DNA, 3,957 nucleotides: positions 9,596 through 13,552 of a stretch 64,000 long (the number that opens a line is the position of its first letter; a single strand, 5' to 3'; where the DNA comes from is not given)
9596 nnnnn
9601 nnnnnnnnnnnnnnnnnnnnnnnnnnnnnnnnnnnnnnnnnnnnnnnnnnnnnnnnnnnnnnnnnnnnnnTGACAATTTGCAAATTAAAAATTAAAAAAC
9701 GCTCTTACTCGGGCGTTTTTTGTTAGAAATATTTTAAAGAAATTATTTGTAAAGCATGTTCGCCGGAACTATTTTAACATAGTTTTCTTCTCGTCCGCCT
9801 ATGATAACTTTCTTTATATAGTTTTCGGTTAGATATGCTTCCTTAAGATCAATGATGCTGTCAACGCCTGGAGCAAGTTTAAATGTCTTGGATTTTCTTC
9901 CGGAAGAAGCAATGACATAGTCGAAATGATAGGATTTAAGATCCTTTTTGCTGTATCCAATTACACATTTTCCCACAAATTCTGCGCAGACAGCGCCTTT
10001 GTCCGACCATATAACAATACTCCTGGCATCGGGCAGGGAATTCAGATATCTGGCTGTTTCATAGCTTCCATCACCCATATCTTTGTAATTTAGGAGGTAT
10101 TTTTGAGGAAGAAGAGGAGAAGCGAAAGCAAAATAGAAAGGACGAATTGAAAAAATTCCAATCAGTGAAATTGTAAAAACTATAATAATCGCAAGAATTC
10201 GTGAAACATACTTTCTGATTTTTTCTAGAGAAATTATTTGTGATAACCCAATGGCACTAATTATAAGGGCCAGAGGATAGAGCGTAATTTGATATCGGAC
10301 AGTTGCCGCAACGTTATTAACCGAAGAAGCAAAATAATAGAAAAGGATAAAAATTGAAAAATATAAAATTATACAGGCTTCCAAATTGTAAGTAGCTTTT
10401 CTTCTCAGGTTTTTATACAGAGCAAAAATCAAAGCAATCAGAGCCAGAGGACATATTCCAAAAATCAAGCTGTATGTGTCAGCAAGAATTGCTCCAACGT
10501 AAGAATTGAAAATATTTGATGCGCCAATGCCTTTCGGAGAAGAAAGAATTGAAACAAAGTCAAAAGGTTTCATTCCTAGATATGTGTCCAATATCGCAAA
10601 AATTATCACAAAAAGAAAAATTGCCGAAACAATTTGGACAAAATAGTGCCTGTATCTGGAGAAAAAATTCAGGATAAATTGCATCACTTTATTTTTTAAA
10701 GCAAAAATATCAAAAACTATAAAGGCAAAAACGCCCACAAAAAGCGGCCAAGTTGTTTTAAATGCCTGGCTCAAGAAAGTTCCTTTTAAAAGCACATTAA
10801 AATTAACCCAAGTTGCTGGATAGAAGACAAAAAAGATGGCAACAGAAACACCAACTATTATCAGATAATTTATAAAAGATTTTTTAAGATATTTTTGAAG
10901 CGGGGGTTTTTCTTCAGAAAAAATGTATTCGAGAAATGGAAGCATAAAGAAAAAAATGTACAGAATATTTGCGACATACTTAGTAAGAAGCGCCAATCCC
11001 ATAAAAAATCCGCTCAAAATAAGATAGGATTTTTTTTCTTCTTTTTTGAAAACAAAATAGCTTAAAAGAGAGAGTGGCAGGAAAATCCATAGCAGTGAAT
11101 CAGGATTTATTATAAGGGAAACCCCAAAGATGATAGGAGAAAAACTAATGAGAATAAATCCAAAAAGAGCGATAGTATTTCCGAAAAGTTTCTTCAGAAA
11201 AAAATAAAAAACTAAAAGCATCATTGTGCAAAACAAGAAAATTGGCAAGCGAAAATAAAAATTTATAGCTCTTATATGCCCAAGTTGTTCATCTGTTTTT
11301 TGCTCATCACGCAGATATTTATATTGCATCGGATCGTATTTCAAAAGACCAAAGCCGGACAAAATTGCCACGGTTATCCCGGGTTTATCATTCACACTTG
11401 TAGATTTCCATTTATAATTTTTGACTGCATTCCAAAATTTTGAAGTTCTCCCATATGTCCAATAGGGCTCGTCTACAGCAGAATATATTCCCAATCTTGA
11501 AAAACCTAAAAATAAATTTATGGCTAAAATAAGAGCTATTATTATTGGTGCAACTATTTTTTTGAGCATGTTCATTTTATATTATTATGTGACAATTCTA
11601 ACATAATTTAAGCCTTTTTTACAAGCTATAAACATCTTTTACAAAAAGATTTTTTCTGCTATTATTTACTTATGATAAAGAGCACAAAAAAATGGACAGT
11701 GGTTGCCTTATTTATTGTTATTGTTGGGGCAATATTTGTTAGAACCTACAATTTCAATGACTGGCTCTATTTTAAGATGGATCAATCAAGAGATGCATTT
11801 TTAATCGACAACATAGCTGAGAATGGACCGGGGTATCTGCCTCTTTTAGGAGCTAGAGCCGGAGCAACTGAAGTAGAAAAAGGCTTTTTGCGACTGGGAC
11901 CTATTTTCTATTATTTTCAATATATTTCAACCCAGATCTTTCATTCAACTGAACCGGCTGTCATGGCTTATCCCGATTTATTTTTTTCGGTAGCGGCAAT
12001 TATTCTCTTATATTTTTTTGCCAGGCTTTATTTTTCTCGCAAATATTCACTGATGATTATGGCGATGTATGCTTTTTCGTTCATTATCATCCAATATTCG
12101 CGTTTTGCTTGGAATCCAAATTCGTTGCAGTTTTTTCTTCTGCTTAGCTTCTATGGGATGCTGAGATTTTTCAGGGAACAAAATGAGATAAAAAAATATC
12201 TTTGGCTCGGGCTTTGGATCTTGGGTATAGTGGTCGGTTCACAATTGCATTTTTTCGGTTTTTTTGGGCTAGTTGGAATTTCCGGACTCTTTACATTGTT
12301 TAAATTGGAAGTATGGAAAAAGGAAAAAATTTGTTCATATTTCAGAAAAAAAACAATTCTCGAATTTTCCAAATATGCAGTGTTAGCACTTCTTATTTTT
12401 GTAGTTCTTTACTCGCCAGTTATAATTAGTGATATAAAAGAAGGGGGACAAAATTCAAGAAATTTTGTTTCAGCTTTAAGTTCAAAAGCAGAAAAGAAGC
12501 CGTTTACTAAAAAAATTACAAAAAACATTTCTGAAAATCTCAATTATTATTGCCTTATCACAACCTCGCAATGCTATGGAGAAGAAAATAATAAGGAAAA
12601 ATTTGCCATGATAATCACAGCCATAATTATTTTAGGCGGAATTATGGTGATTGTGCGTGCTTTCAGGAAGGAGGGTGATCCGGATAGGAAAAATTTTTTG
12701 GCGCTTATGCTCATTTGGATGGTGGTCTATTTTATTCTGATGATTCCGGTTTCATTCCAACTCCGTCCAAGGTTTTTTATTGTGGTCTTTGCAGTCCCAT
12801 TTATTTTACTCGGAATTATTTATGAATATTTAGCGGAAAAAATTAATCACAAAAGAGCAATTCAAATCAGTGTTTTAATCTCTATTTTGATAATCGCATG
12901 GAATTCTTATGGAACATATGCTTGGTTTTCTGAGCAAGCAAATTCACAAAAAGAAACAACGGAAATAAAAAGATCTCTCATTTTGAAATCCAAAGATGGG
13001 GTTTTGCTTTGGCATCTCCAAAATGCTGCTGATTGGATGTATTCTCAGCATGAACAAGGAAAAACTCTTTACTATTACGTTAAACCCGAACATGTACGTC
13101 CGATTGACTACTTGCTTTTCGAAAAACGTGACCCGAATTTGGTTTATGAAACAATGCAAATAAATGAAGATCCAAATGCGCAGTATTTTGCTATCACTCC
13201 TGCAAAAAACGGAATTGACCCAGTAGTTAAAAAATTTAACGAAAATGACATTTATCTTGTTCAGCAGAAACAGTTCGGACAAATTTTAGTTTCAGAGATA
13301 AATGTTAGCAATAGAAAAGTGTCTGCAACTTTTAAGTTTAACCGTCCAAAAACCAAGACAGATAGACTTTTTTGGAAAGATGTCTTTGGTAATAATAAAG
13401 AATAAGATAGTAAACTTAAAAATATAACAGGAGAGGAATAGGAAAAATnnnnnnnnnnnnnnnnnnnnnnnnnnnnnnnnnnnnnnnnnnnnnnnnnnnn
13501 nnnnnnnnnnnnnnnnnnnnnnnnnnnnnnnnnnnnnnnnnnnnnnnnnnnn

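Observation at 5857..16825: Array of four paralogous GT-C (ArnT/PMT-like) membrane glycosyltransferases with a conserved N-terminal core and divergent C-terminal domains, plus a fifth DE-motif GT-C on the opposite strand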

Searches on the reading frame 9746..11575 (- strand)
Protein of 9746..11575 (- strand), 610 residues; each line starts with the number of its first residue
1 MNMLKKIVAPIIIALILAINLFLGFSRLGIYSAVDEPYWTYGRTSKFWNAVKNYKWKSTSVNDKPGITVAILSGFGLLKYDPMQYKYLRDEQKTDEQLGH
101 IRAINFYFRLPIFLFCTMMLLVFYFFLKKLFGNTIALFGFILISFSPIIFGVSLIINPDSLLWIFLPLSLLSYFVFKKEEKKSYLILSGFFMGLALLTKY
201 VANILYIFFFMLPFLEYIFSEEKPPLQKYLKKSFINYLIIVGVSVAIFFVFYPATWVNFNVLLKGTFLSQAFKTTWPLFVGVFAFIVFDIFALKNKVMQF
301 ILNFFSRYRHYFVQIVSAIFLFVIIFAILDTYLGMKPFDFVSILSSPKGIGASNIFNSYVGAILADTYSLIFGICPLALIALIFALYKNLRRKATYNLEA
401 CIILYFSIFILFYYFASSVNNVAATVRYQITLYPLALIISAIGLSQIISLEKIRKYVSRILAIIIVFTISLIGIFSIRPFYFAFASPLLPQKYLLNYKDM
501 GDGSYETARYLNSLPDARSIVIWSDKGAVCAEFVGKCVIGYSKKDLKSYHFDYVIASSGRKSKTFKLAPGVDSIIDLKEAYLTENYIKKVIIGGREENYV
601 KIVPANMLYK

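Call 5: search_protein_families(library=pfam, proteins=[window:9746-11575:-], max_evalue=0.01)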
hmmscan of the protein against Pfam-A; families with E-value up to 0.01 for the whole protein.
window:9746-11575:- (610 aa): 2 families
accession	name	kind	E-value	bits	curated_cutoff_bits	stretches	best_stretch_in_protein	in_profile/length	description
PF13231.12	PMT_2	-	7.1e-14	52.8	26.1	1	108-212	24-130/160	Dolichyl-phosphate-mannose-protein mannosyltransferase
PF02366.24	PMT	-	5.4e-07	29.9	22.7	1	106-259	83-241/245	Dolichyl-phosphate-mannose-protein mannosyltransferase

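Call 6: search_protein_families(library=ncbifam, proteins=[window:9746-11575:-], max_evalue=0.001)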
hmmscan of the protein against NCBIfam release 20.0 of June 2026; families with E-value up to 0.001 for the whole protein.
window:9746-11575:- (610 aa): 0 families

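Call 32: find_homologous_proteins(query=window:9746-11575:-)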
Query window:9746-11575:- (610 aa): 612 proteins with E <= 0.001 among 8000 candidates; the best 120 are listed.
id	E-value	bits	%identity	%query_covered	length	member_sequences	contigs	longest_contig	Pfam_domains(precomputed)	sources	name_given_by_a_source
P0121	0.0e+0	1321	100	100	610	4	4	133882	PF02366.25,PF13231.13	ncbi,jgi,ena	-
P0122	6.0e-283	958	72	100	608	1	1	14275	PF02366.25,PF13231.13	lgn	-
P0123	1.0e-279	948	71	100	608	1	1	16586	PF13231.13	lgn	-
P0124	1.0e-267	908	67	100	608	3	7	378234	PF02366.25,PF13231.13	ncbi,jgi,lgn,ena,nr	ncbi:MAG TPA: glycosyltransferase family 39 protein [Candidatus Moranbacteria bacterium]|nr:glycosyl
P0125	1.2e-265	901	66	99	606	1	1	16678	PF02366.25,PF13231.13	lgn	-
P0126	4.7e-260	883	66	99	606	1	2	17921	PF02366.25,PF13231.13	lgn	-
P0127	1.4e-256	871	65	99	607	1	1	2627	PF02366.25,PF13231.13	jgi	jgi:4-amino-4-deoxy-L-arabinose transferase-like glycosyltransferase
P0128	1.0e-252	858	66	99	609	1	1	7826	PF02366.25,PF13231.13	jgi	jgi:4-amino-4-deoxy-L-arabinose transferase-like glycosyltransferase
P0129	4.0e-247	840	65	99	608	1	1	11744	PF02366.25,PF13231.13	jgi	jgi:4-amino-4-deoxy-L-arabinose transferase-like glycosyltransferase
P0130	1.7e-246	838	63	99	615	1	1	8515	PF02366.25,PF13231.13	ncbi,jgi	jgi:4-amino-4-deoxy-L-arabinose transferase-like glycosyltransferase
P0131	5.9e-244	830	63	99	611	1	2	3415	PF02366.25,PF13231.13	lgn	-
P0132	1.9e-241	821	64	97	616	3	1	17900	PF02366.25,PF13231.13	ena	-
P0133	4.6e-233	794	61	99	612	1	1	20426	PF13231.13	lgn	-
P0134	1.3e-232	792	59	99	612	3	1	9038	PF02366.25,PF13231.13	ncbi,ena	-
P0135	1.7e-230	785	59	99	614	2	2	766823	PF02366.25,PF13231.13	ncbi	ncbi:MAG: glycosyltransferase family 39 protein [Candidatus Moraniibacteriota bacterium]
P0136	2.6e-230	784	61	99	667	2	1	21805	PF02366.25,PF13231.13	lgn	-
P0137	7.4e-230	783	60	100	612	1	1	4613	PF02366.25,PF13231.13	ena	-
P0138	3.9e-227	774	58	99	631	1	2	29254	PF13231.13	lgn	-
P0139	5.7e-227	773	58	99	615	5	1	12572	PF02366.25,PF13231.13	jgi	-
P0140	7.1e-227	773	59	98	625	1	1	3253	PF13231.13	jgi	-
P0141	9.5e-227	773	59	96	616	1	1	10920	PF02366.25,PF13231.13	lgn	-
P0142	1.4e-226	772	60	98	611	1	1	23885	PF02366.25,PF13231.13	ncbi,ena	-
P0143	1.7e-226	772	60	100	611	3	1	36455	PF13231.13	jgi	jgi:4-amino-4-deoxy-L-arabinose transferase-like glycosyltransferase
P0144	1.8e-226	772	58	99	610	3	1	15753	PF02366.25,PF13231.13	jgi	-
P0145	6.4e-226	770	59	98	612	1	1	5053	PF02366.25,PF13231.13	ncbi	-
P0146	3.8e-225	767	58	99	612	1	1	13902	PF02366.25,PF13231.13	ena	-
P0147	4.3e-225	767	59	98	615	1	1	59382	PF02366.25,PF13231.13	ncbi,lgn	-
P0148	4.8e-225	767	58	100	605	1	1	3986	PF02366.25,PF13231.13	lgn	-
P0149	4.8e-225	767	58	99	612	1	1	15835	PF02366.25,PF13231.13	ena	-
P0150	1.1e-224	766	58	99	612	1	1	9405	PF02366.25,PF13231.13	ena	-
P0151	1.2e-224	766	58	99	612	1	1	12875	PF02366.25,PF13231.13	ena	-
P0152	1.2e-224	766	58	99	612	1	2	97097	PF02366.25,PF13231.13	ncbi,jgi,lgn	jgi:4-amino-4-deoxy-L-arabinose transferase-like glycosyltransferase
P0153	1.5e-224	765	58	99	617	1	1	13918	PF02366.25,PF13231.13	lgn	-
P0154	1.5e-224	765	58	99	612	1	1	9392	PF02366.25,PF13231.13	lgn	-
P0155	2.0e-224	765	58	99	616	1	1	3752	PF02366.25,PF13231.13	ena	-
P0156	2.5e-224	765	58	99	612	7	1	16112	PF02366.25,PF13231.13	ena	-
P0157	2.8e-224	765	58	99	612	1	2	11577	PF02366.25,PF13231.13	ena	-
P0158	4.9e-224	764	58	100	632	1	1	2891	PF13231.13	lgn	-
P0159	5.6e-224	764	57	100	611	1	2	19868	PF02366.25,PF13231.13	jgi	jgi:4-amino-4-deoxy-L-arabinose transferase-like glycosyltransferase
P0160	7.4e-224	763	58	99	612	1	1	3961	PF02366.25,PF13231.13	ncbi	-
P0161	1.9e-223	762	58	99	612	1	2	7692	PF02366.25,PF13231.13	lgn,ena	-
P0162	2.8e-223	761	59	98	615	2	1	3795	PF02366.25,PF13231.13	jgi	-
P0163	7.5e-223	760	58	99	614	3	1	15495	PF02366.25,PF13231.13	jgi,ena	-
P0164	1.0e-222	759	56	99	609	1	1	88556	PF13231.13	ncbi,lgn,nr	ncbi:MAG TPA: glycosyltransferase family 39 protein [Candidatus Fimivivens sp.]|nr:glycosyltransfera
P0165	1.1e-221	756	59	99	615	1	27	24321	PF02366.25,PF13231.13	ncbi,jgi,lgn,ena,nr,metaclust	ncbi:MAG: hypothetical protein COZ29_02350 [Candidatus Moranbacteria bacterium CG_4_10_14_3_um_filte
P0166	2.8e-221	755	56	100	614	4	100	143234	PF02366.25,PF13231.13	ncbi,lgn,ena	-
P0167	3.1e-221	754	57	99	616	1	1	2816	PF02366.25,PF13231.13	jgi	jgi:4-amino-4-deoxy-L-arabinose transferase-like glycosyltransferase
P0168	4.3e-221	754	58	98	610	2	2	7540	PF02366.25,PF13231.13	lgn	-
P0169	7.9e-221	753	57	99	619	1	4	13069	PF02366.25,PF13231.13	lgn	-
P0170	1.6e-220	752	57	100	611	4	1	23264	PF02366.25,PF13231.13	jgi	jgi:4-amino-4-deoxy-L-arabinose transferase-like glycosyltransferase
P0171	1.9e-220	752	57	99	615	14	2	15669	PF02366.25,PF13231.13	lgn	-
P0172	2.1e-220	752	58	99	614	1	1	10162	PF02366.25,PF13231.13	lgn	-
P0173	3.1e-220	751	58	98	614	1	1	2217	PF13231.13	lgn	-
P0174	5.2e-220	750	55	99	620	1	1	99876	PF02366.25,PF13231.13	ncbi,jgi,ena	ncbi:MAG: glycosyltransferase family 39 protein [Candidatus Moraniibacteriota bacterium]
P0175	5.4e-220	750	56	100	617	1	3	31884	PF13231.13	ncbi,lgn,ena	-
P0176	1.9e-219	749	56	99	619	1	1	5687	PF02366.25,PF13231.13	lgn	-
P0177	5.1e-219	747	57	98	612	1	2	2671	PF02366.25,PF13231.13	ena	-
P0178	5.8e-219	747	58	99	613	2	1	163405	PF02366.25,PF13231.13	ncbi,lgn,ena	-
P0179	7.3e-219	747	55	99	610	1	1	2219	PF13231.13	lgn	-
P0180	1.1e-218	746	57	98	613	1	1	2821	PF02366.25,PF13231.13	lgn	-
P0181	1.5e-218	746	57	100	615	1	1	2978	PF02366.25,PF13231.13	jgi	jgi:hypothetical protein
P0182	1.9e-218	745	57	99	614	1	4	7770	PF02366.25,PF13231.13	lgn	-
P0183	9.4e-218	743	55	99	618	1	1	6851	PF02366.25,PF13231.13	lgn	-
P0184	1.2e-217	743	60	95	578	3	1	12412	PF02366.25,PF13231.13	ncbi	ncbi:MAG: glycosyltransferase family 39 protein, partial [Candidatus Moraniibacteriota bacterium]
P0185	1.2e-217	743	57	99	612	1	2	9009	PF02366.25,PF13231.13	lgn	-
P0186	1.9e-217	742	58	97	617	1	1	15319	PF02366.25,PF13231.13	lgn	-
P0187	3.6e-217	741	55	100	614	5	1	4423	PF02366.25,PF13231.13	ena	-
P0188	1.4e-216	739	57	99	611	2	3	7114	PF02366.25,PF13231.13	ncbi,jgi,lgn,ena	ncbi:MAG: glycosyltransferase family 39 protein [Candidatus Moraniibacteriota bacterium]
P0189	2.0e-216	739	55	100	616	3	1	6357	PF13231.13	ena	-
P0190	4.6e-216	737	57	99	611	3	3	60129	PF02366.25,PF13231.13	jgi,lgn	jgi:4-amino-4-deoxy-L-arabinose transferase-like glycosyltransferase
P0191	1.5e-215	736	54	99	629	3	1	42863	PF02366.25,PF13231.13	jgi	-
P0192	6.0e-215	734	56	100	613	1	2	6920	PF02366.25,PF13231.13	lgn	-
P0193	1.5e-214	732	56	99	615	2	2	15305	PF02366.25,PF13231.13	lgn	-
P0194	1.6e-214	732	56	99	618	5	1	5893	PF02366.25,PF13231.13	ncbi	-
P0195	8.6e-214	730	56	98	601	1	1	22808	PF02366.25,PF13231.13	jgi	jgi:4-amino-4-deoxy-L-arabinose transferase-like glycosyltransferase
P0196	2.6e-213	728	56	99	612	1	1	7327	PF02366.25,PF13231.13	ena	-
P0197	4.7e-213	727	56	100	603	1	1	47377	PF02366.25,PF13231.13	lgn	-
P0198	1.7e-211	722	57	100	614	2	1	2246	PF02366.25,PF13231.13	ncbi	-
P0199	1.2e-210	720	55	99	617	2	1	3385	PF02366.25,PF13231.13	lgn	-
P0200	1.2e-210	719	56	99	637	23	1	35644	PF02366.25,PF13231.13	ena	-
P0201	1.5e-210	719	55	99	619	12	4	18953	PF02366.25,PF13231.13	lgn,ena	-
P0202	4.4e-209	714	56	99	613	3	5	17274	PF02366.25,PF13231.13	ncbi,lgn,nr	ncbi:MAG: glycosyltransferase family 39 protein [Candidatus Moranbacteria bacterium]|nr:glycosyltran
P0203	1.5e-208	713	54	100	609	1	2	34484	PF13231.13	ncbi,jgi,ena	ncbi:MAG: glycosyltransferase family 39 protein [Candidatus Moraniibacteriota bacterium]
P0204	7.2e-208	710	53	99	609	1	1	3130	PF13231.13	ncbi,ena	-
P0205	2.1e-207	709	55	100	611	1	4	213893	PF02366.25,PF13231.13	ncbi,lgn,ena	-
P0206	3.9e-206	705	54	99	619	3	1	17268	PF02366.25,PF13231.13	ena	-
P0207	5.7e-206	704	53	100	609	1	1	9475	PF13231.13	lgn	-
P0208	1.2e-205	703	56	99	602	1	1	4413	PF02366.25,PF13231.13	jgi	jgi:hypothetical protein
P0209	1.6e-205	703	53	100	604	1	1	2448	PF02366.25,PF13231.13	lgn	-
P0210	4.5e-205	701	54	99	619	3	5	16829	PF02366.25,PF13231.13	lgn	-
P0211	6.7e-205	701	54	100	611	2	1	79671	PF02366.25,PF13231.13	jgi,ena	-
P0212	2.6e-204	699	55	99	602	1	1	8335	PF02366.25,PF13231.13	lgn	-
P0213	4.4e-204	698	53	100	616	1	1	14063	PF02366.25,PF13231.13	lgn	-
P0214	1.3e-203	696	53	99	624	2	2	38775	PF02366.25,PF13231.13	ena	-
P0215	3.9e-203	695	56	99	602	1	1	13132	PF02366.25,PF13231.13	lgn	-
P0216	1.2e-202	693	54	99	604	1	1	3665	PF02366.25,PF13231.13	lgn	-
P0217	1.6e-202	693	55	99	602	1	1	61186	PF13231.13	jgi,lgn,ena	-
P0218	6.2e-202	691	54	99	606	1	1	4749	PF02366.25,PF13231.13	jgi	jgi:hypothetical protein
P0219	2.9e-201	689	54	100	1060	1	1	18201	PF12708.13,PF02366.25,PF13231.13,PF00295.24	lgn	-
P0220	3.5e-201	688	53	100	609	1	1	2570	PF02366.25,PF13231.13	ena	-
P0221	3.8e-201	688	52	100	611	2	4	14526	PF13231.13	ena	-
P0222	5.7e-201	688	55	99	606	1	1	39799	PF02366.25,PF13231.13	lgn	-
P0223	5.9e-200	684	54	100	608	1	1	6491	PF02366.25,PF13231.13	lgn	-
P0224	6.8e-200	684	54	100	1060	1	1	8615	PF02366.25,PF13231.13,PF00295.24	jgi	jgi:polygalacturonase/4-amino-4-deoxy-L-arabinose transferase-like glycosyltransferase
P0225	5.3e-198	678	54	99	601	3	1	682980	PF02366.25,PF13231.13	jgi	jgi:hypothetical protein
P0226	6.9e-198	677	53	100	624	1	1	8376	PF02366.25,PF13231.13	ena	-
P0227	3.1e-197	675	54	99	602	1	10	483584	PF02366.25,PF13231.13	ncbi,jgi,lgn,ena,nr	ncbi:MAG TPA: hypothetical protein DEA43_00405 [Candidatus Moranbacteria bacterium]|nr:hypothetical 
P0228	1.1e-196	673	53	100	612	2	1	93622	PF02366.25,PF13231.13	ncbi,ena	-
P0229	2.0e-196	673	51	98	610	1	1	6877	PF02366.25,PF13231.13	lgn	-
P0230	1.3e-194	667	54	99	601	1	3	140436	PF02366.25,PF13231.13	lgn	-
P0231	6.2e-194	664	52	98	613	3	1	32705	PF02366.25,PF13231.13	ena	-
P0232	1.5e-192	660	52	96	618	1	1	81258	PF02366.25,PF13231.13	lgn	-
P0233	3.6e-188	645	50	100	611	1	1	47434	PF02366.25,PF13231.13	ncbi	-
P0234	5.2e-188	645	51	99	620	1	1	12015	PF02366.25,PF13231.13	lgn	-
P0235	4.9e-187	642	51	100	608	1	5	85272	PF02366.25,PF13231.13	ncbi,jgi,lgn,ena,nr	ncbi:MAG TPA: phospholipid carrier-dependent glycosyltransferase [Candidatus Moranbacteria bacterium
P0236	5.0e-185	635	77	65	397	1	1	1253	PF13231.13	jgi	jgi:4-amino-4-deoxy-L-arabinose transferase-like glycosyltransferase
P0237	9.1e-185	634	49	99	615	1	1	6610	PF02366.25,PF13231.13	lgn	-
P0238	1.4e-184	633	49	99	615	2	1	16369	PF02366.25,PF13231.13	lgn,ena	-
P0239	7.5e-184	631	50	99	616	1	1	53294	PF02366.25,PF13231.13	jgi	jgi:4-amino-4-deoxy-L-arabinose transferase-like glycosyltransferase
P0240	9.3e-184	631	49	99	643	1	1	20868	PF02366.25,PF13231.13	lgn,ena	-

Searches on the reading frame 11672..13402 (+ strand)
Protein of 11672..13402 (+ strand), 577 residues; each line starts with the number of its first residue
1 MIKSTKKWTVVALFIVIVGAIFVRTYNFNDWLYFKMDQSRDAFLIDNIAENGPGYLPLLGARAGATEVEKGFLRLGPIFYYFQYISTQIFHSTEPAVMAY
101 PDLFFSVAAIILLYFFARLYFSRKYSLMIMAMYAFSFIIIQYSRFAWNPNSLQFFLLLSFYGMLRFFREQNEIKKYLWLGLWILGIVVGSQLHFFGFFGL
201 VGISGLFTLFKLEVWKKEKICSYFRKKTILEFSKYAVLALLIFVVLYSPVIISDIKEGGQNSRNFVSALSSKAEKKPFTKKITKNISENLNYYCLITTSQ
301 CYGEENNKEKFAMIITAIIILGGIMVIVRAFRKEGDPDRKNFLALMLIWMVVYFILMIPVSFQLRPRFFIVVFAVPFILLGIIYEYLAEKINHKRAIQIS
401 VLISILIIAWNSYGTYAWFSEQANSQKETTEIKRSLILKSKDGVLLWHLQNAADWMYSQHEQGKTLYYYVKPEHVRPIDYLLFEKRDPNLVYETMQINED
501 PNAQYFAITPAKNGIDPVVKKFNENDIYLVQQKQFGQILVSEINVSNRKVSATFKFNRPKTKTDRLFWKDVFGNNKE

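Call 5: search_protein_families(library=pfam, proteins=[window:11672-13402:+], max_evalue=0.01)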
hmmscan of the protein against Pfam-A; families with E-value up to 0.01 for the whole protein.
window:11672-13402:+ (577 aa): 4 families
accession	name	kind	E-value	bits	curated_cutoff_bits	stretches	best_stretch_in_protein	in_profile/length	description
PF02366.24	PMT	-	2.1e-09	37.8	22.7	1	64-220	58-214/245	Dolichyl-phosphate-mannose-protein mannosyltransferase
PF13231.12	PMT_2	-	3.8e-07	30.9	26.1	1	77-183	4-108/160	Dolichyl-phosphate-mannose-protein mannosyltransferase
PF09605.15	Trep_Strep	-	0.0035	17.8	28.7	1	345-413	10-76/185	Hypothetical bacterial integral membrane protein (Trep_Strep)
PF20176.3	DUF6541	-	0.0042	15.9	29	0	316-421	242-341/646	Family of unknown function (DUF6541)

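Call 6: search_protein_families(library=ncbifam, proteins=[window:11672-13402:+], max_evalue=0.001)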
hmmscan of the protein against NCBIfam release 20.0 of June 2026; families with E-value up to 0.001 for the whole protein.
window:11672-13402:+ (577 aa): 2 families
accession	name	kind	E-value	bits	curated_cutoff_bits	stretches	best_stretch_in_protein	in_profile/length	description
TIGR03663.1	TIGR03663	subfamily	3.9e-06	26.1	126.25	1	76-415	52-371/435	flippase activity-associated protein Agl23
NF047440.1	LA3751_2_3_fam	subfamily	1e-05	24.6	200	1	324-466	296-432/460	LA_3751/LA_3752 family putative glycosyltransferase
